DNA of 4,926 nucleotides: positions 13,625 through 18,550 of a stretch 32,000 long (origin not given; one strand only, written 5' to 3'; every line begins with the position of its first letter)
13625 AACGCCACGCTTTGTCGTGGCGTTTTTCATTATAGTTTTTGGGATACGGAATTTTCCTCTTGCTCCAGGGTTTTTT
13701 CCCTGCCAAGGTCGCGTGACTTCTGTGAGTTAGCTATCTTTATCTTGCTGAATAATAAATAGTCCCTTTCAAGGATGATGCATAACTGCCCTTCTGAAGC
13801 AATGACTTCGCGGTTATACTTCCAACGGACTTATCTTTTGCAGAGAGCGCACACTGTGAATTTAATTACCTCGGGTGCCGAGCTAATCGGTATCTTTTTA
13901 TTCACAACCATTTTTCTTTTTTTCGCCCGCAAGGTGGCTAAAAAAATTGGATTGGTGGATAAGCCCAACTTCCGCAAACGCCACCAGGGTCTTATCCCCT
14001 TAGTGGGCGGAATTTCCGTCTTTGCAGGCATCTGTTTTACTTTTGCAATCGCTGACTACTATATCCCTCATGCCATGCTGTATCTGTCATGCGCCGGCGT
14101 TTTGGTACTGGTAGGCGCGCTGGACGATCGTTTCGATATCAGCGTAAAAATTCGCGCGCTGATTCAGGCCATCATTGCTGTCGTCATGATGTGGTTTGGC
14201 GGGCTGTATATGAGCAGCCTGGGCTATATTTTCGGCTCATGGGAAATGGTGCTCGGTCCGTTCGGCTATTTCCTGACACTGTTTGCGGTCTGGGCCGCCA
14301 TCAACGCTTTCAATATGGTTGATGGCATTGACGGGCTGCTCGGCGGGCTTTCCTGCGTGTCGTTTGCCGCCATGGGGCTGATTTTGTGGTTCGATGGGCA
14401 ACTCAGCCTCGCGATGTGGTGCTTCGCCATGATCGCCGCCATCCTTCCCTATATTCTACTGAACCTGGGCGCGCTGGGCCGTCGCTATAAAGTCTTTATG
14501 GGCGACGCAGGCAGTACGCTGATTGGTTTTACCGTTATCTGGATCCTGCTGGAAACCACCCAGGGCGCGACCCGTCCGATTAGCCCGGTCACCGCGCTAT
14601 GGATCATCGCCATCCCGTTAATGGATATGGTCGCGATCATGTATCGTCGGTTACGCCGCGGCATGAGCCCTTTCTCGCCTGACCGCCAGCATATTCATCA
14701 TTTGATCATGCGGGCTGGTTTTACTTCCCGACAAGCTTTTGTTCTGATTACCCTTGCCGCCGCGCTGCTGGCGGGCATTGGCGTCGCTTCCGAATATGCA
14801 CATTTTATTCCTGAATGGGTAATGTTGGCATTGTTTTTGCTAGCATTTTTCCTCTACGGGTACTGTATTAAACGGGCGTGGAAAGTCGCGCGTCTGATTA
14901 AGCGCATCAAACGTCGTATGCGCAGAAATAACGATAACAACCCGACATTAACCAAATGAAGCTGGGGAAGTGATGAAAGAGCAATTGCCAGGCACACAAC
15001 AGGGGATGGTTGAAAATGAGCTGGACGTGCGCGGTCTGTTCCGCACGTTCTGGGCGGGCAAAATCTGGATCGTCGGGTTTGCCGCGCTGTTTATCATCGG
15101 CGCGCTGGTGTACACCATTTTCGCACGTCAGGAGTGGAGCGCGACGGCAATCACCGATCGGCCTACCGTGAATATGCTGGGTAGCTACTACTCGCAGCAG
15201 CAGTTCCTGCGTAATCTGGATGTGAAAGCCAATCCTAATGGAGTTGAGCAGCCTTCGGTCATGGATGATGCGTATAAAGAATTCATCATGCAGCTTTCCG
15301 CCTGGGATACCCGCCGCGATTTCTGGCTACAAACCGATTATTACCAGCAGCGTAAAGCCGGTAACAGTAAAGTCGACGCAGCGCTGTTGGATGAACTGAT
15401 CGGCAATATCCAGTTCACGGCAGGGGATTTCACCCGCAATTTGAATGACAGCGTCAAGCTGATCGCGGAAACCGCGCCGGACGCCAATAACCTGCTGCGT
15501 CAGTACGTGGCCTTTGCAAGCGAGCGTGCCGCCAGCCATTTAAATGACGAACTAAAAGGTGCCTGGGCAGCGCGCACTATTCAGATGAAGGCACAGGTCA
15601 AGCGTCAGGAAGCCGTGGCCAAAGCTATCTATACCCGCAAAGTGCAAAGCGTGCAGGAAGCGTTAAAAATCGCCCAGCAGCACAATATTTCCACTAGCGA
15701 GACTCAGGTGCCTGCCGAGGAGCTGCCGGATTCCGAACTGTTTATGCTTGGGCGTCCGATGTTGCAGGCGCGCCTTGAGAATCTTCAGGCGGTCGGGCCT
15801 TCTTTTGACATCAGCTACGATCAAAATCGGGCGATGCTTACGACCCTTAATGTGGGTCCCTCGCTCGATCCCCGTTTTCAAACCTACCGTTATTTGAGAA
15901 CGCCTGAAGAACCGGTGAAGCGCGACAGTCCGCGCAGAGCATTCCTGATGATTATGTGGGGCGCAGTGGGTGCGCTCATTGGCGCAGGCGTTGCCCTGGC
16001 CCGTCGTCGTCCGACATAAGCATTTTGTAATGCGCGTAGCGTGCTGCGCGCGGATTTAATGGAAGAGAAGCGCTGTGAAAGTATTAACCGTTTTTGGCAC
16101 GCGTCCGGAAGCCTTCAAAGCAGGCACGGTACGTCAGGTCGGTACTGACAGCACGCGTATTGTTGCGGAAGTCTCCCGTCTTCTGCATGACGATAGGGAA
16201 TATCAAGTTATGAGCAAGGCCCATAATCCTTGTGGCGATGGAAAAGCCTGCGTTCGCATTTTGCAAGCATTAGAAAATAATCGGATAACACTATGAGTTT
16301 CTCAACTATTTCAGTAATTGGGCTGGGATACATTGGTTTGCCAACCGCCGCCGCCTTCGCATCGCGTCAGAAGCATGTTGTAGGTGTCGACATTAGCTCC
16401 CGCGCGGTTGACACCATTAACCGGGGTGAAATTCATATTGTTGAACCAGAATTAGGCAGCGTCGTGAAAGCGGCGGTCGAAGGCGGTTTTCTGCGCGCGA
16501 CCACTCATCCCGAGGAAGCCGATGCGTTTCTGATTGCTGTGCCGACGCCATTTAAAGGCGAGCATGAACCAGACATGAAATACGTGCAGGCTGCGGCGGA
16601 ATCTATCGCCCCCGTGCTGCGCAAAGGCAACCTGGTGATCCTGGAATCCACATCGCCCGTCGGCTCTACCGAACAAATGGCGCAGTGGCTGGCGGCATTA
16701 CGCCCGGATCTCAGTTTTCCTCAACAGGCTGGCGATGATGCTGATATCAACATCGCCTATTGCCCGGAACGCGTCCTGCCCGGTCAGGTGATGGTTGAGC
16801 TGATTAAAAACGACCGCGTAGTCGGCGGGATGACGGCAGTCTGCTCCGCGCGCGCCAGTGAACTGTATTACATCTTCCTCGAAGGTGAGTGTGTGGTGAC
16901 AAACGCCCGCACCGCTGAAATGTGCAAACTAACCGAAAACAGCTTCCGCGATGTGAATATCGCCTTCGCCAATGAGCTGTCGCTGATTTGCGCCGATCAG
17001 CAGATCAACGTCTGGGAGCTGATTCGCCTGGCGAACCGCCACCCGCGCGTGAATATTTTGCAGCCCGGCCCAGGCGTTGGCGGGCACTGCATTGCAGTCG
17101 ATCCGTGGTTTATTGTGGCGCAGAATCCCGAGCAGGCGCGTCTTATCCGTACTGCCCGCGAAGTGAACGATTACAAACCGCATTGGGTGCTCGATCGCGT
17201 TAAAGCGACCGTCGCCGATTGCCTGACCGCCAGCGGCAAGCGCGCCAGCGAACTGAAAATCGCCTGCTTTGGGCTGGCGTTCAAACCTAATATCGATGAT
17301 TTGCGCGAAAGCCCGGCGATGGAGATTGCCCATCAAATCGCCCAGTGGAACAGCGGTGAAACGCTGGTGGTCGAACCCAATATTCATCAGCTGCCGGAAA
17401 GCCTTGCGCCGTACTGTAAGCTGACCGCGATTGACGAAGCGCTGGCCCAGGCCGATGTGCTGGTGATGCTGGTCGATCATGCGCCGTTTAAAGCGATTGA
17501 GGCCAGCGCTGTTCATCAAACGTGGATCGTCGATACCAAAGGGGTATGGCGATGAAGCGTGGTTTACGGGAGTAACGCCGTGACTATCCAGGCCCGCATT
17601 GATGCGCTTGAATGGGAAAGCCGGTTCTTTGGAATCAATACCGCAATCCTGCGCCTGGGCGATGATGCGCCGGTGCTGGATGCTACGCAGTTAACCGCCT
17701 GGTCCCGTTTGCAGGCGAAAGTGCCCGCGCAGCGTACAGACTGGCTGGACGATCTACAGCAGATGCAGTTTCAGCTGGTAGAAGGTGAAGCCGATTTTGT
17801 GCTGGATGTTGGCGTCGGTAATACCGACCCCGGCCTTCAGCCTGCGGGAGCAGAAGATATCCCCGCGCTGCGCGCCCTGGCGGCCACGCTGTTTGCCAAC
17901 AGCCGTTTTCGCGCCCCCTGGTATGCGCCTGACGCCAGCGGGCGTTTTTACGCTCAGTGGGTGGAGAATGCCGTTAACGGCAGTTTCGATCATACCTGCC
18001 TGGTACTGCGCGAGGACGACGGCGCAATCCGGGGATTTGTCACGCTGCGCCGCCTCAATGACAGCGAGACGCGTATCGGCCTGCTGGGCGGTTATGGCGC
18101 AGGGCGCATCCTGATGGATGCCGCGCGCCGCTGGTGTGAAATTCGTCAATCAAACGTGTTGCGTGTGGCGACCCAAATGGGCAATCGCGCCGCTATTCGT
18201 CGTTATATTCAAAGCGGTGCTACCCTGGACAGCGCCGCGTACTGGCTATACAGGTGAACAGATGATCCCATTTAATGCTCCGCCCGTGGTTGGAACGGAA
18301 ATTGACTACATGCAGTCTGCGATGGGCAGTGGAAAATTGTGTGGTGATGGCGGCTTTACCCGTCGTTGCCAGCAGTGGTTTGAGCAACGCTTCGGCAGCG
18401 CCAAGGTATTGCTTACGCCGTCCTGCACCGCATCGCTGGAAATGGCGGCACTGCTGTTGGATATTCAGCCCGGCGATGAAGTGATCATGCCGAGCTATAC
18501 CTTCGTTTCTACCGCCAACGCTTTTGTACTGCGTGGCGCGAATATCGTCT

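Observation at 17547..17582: rffG and rffH are missing, and wecC abuts wecD through a 7-codon scar ORF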

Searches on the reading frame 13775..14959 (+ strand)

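Call 3: search_protein_families(library=ncbifam, proteins=[window:13775-14959:+])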
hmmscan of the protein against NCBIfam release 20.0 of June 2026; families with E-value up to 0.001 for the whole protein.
window:13775-14959:+ (394 aa): 3 families
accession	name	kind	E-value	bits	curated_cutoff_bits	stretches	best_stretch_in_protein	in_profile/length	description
TIGR02380.1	ECA_wecA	exception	1.8e-166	553.5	326.05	1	36-377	3-345/346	UDP-N-acetylglucosamine--undecaprenyl-phosphate N-acetylglucosaminephosphotransferase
NF053644.1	MraY_archaea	equivalog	8.3e-14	51.6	450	2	137-320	155-323/340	pseudomurein biosynthesis MraY family phospho-N-acetylmuramoyl-pentapeptide-transferase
TIGR00445.1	mraY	equivalog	4.2e-08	33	192.05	1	62-333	24-311/321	phospho-N-acetylmuramoyl-pentapeptide-transferase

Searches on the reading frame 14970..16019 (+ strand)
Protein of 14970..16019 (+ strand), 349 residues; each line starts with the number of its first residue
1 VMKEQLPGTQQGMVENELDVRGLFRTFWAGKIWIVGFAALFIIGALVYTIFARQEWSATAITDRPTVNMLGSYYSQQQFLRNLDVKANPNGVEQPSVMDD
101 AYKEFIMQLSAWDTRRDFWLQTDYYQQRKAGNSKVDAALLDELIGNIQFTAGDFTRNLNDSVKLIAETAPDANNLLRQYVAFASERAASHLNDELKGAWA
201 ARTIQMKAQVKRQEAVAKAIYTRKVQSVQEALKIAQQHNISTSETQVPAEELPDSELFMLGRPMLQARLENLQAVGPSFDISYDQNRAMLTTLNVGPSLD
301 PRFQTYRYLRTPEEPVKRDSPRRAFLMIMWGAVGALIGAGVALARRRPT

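Call 3: search_protein_families(library=ncbifam, proteins=[window:14970-16019:+])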
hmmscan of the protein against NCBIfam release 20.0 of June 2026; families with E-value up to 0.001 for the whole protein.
window:14970-16019:+ (349 aa): 3 families
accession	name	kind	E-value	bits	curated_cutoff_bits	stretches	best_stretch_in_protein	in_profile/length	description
NF008645.0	PRK11638.1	equivalog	8.8e-195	646.6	332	1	3-347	2-347/349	ECA polysaccharide chain length modulation protein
NF012015.1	PRK15471.1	equivalog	2.8e-40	138.3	267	2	159-345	131-316/325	LPS O-antigen chain length determinant protein WzzB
NF007699.1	PRK10381.1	equivalog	3.1e-23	82.3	300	1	14-345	23-360/368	LPS O-antigen length regulator Wzz(fepE)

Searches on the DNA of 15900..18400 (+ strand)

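Call 5: search_dna_similar(query=window:15900-18400:+, collection=ecoli_genomes, mode=near, max_rows=8)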
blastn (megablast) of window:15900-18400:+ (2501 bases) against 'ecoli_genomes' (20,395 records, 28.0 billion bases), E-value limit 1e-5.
Records with a match: 5255; places in all: 5259; records where one place covers at least 80% of the query: 0.
Genomes with a match: 5255 of 5426; with a place that covers at least 80% of the query: 0. Places per genome that has any: lowest 1, median 1, highest 2. On chromosomes: 5258 places; on plasmids: 1.
Best place of each record, by identity: 60-80% 5255.
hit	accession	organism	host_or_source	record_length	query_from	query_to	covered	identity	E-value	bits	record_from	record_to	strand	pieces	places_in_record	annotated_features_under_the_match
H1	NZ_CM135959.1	Escherichia coli strain NY1601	Chicken feces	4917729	202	1656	58%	77.5%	0e+0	854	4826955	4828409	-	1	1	wecC: UDP-N-acetyl-D-mannosamine dehydrogenase | wecB: non-hydrolyzing UDP-N-acetylglucosamine 2-epimerase | rffG: dTDP-glucose 4,6-dehydratase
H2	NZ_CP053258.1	Escherichia coli strain GF4-3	Guinea fowl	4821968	202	1656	58%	77.5%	0e+0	854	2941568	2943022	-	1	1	wecC: UDP-N-acetyl-D-mannosamine dehydrogenase | wecB: non-hydrolyzing UDP-N-acetylglucosamine 2-epimerase | rffG: dTDP-glucose 4,6-dehydratase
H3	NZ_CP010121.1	Escherichia coli strain C4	cow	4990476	202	1656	58%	77.4%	0e+0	854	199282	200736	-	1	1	wecC: UDP-N-acetyl-D-mannosamine dehydrogenase | wecB: non-hydrolyzing UDP-N-acetylglucosamine 2-epimerase | rffG: dTDP-glucose 4,6-dehydratase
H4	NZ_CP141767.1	Escherichia coli strain T-HYM1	duck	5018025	202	1656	58%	77.4%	0e+0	854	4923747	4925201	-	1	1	wecC: UDP-N-acetyl-D-mannosamine dehydrogenase | wecB: non-hydrolyzing UDP-N-acetylglucosamine 2-epimerase | rffG: dTDP-glucose 4,6-dehydratase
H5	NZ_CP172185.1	Escherichia coli strain GF60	chicken meat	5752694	202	1656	58%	77.4%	0e+0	848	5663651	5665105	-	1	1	wecC: UDP-N-acetyl-D-mannosamine dehydrogenase | wecB: non-hydrolyzing UDP-N-acetylglucosamine 2-epimerase | rffG: dTDP-glucose 4,6-dehydratase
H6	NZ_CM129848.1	Escherichia coli strain TB06052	fresh water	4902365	202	1656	58%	77.4%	0e+0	848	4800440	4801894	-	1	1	wecC: UDP-N-acetyl-D-mannosamine dehydrogenase | wecB: non-hydrolyzing UDP-N-acetylglucosamine 2-epimerase | rffG: dTDP-glucose 4,6-dehydratase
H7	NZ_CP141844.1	Escherichia coli strain HN68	duck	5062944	202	1656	58%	77.4%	0e+0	848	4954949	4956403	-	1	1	wecC: UDP-N-acetyl-D-mannosamine dehydrogenase | wecB: non-hydrolyzing UDP-N-acetylglucosamine 2-epimerase | rffG: dTDP-glucose 4,6-dehydratase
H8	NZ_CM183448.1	Escherichia coli strain GCUET01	pig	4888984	202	1656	58%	77.4%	0e+0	848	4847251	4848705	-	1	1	wecC: UDP-N-acetyl-D-mannosamine dehydrogenase | wecB: non-hydrolyzing UDP-N-acetylglucosamine 2-epimerase | rffG: dTDP-glucose 4,6-dehydratase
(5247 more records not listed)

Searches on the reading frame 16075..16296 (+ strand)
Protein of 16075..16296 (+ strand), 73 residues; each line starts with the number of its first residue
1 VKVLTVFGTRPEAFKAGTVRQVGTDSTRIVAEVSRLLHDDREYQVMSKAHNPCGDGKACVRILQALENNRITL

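Call 15: list_cluster_members(proteins=[window:16075-16296:+, window:16293-17555:+, window:17580-18257:+])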
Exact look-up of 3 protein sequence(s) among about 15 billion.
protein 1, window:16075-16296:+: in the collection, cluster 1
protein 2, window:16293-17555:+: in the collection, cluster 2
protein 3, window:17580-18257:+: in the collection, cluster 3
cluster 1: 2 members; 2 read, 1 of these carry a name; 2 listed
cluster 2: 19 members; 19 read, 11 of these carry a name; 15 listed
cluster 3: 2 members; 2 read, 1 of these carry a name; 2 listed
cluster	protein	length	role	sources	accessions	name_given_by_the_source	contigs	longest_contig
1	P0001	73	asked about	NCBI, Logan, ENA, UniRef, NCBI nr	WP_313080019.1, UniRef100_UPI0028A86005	UDP-N-acetylglucosamine 2-epimerase [Atlantibacter sp.] | UDP-N-acetylglucosamine 2-epimerase n=1 Tax=Atlantibacter sp. TaxID=1903473 ...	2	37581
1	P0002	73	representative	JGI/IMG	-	-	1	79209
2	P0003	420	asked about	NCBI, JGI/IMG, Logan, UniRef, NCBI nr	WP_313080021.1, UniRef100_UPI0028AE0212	UDP-N-acetyl-D-mannosamine dehydrogenase [Atlantibacter sp.] | UDP-N-acetyl-D-mannosamine dehydrogenase n=1 Tax=Atlantibacter sp. TaxID=1903473 ...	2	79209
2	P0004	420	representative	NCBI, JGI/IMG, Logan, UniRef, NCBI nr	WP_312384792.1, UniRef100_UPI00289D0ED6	UDP-N-acetyl-D-mannosamine dehydrogenase [Atlantibacter subterraneus] | UDP-N-acetyl-D-mannosamine dehydrogenase n=1 Tax=Atlantibacter subterraneus TaxID=255519 ... | UDP-N-acetyl-D-mannosamine dehydrogenase [Atlantibacter subterranea]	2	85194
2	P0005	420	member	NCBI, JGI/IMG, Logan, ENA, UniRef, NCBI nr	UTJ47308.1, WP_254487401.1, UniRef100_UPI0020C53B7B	UDP-N-acetyl-D-mannosamine dehydrogenase [Atlantibacter subterranea] | UDP-N-acetyl-D-mannosaminuronic acid dehydrogenase | UDP-N-acetyl-D-mannosamine dehydrogenase n=1 Tax=Atlantibacter subterraneus TaxID=255519 ...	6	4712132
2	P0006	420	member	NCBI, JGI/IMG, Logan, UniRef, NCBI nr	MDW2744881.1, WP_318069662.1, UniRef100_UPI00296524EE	UDP-N-acetyl-D-mannosamine dehydrogenase [Atlantibacter subterraneus] | UDP-N-acetyl-D-mannosamine dehydrogenase n=1 Tax=Atlantibacter subterraneus TaxID=255519 ... | UDP-N-acetyl-D-mannosamine dehydrogenase [Atlantibacter subterranea]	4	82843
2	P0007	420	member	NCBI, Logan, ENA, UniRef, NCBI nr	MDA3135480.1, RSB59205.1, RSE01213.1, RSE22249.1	UDP-N-acetyl-D-mannosamine dehydrogenase [Atlantibacter subterranea] | UDP-N-acetyl-D-mannosamine dehydrogenase n=1 Tax=Atlantibacter subterraneus TaxID=255519 ...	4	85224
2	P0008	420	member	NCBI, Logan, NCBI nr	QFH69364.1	UDP-N-acetyl-D-mannosamine dehydrogenase [Enterobacter sp. E76]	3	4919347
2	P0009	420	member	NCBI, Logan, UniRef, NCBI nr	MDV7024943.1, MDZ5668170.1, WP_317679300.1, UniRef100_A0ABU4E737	UDP-N-acetyl-D-mannosamine dehydrogenase [Atlantibacter subterranea] | UDP-N-acetyl-D-mannosamine dehydrogenase n=1 Tax=Atlantibacter subterraneus TaxID=255519 ...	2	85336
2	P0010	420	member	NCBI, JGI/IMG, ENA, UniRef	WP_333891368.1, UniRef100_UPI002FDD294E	UDP-N-acetyl-D-mannosamine dehydrogenase [Atlantibacter subterraneus] | UDP-N-acetyl-D-mannosamine dehydrogenase n=1 Tax=Atlantibacter subterraneus TaxID=255519 ...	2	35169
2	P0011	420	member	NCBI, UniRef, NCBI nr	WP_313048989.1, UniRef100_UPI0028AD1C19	UDP-N-acetyl-D-mannosamine dehydrogenase [Atlantibacter subterraneus] | UDP-N-acetyl-D-mannosamine dehydrogenase n=1 Tax=Atlantibacter subterraneus TaxID=255519 ... | UDP-N-acetyl-D-mannosamine dehydrogenase [Atlantibacter subterranea]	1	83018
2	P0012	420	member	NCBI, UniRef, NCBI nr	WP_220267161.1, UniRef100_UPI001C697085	UDP-N-acetyl-D-mannosamine dehydrogenase [Enterobacter sp. Colony194] | UDP-N-acetyl-D-mannosamine dehydrogenase n=1 Tax=Enterobacter sp. Colony194 TaxID=2866201 ...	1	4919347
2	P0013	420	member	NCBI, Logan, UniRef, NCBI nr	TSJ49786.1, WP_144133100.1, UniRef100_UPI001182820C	UDP-N-acetyl-D-mannosamine dehydrogenase [Atlantibacter subterranea] | UDP-N-acetyl-D-mannosamine dehydrogenase n=1 Tax=Atlantibacter subterraneus TaxID=255519 ...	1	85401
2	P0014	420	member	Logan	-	-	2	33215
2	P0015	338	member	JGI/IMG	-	-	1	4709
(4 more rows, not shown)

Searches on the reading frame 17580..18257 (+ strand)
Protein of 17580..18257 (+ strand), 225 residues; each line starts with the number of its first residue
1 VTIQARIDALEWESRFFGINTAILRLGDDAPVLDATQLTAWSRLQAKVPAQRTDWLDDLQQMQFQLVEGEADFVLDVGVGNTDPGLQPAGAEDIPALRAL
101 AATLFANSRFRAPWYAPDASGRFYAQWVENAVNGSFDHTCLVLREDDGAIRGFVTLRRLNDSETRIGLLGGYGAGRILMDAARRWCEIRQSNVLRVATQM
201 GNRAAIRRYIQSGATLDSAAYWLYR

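Call 3: search_protein_families(library=ncbifam, proteins=[window:17580-18257:+])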
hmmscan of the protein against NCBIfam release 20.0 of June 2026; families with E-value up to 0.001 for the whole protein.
window:17580-18257:+ (225 aa): 3 families
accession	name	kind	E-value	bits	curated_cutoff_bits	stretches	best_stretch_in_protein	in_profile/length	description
NF008212.0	PRK10975.1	equivalog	1.1e-92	310.1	219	1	1-225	1-231/232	dTDP-4-amino-4,6-dideoxy-D-galactose acyltransferase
TIGR02382.1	wecD_rffC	equivalog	7.4e-75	250.7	195.1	1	44-225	1-191/191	dTDP-4-amino-4,6-dideoxy-D-galactose acyltransferase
NF000359.1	sat3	exception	0.00025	21.1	360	1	171-225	109-163/180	streptothricin N-acetyltransferase Sat3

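Call 33: find_related_loci(query=window:17580-18257:+, collection=metagenome_contigs, flank=6000)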
Query window:17580-18257:+ (225 aa) in metagenome_contigs; peptide patterns used: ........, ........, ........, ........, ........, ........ (x = any residue, [..] = any of these).
340 stretches matched a pattern; 50 encode a relative of the query (tblastn E <= 1e-3); 50 distinct loci.
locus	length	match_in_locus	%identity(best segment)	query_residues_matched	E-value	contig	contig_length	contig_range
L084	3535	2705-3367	89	1-225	6e-136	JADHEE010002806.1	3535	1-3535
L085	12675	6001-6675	81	1-225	1e-122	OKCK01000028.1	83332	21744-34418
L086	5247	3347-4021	81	1-225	6e-115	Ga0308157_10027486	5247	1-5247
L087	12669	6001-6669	63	3-225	1e-91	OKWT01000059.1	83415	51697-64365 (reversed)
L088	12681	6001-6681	64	1-225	1e-90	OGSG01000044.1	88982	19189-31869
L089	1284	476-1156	63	1-225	8e-97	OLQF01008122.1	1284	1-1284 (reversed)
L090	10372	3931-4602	60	1-225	5e-87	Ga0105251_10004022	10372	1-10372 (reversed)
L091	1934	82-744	61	3-225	9e-91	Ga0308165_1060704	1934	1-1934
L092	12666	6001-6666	61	3-225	5e-86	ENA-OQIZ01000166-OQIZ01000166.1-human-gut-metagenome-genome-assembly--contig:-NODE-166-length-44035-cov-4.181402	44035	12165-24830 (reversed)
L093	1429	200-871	58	1-225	1e-90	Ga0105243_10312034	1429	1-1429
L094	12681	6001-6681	62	1-225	1e-84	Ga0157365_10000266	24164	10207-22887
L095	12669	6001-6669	58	2-225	2e-84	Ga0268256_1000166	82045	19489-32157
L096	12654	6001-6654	60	7-225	2e-84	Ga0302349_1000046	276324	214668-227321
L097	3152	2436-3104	58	2-225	2e-84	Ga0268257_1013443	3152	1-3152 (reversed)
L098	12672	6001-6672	59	1-225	2e-82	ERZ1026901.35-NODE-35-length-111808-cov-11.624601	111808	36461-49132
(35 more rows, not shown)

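Call 41: find_encoding_contigs(protein=window:17580-18257:+, flank=3000, max_places=10)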
Protein window:17580-18257:+ (225 aa): 2 contigs read that carry it; 2 places shown.
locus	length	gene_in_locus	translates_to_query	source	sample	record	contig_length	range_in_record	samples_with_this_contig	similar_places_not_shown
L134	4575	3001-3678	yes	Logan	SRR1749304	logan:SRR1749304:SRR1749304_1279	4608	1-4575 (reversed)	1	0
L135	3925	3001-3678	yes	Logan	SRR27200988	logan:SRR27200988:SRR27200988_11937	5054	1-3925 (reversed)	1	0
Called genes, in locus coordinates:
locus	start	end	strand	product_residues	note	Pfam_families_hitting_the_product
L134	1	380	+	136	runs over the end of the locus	?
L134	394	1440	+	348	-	PF02706:Wzz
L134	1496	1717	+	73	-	PF02350:Epimerase_2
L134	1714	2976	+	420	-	PF03446:NAD_binding_2 (faint), PF03721:UDPG_MGDP_dh_N, PF00984:UDPG_MGDP_dh, PF03720:UDPG_MGDP_dh_C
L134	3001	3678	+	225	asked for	PF00583:Acetyltransf_1 (faint)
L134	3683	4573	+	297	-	?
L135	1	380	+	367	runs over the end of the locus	PF00953:Glycos_transf_4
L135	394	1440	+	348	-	PF02706:Wzz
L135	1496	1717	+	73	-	PF02350:Epimerase_2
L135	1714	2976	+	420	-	PF03446:NAD_binding_2 (faint), PF03721:UDPG_MGDP_dh_N, PF00984:UDPG_MGDP_dh, PF03720:UDPG_MGDP_dh_C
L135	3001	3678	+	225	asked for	PF00583:Acetyltransf_1 (faint)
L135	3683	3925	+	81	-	?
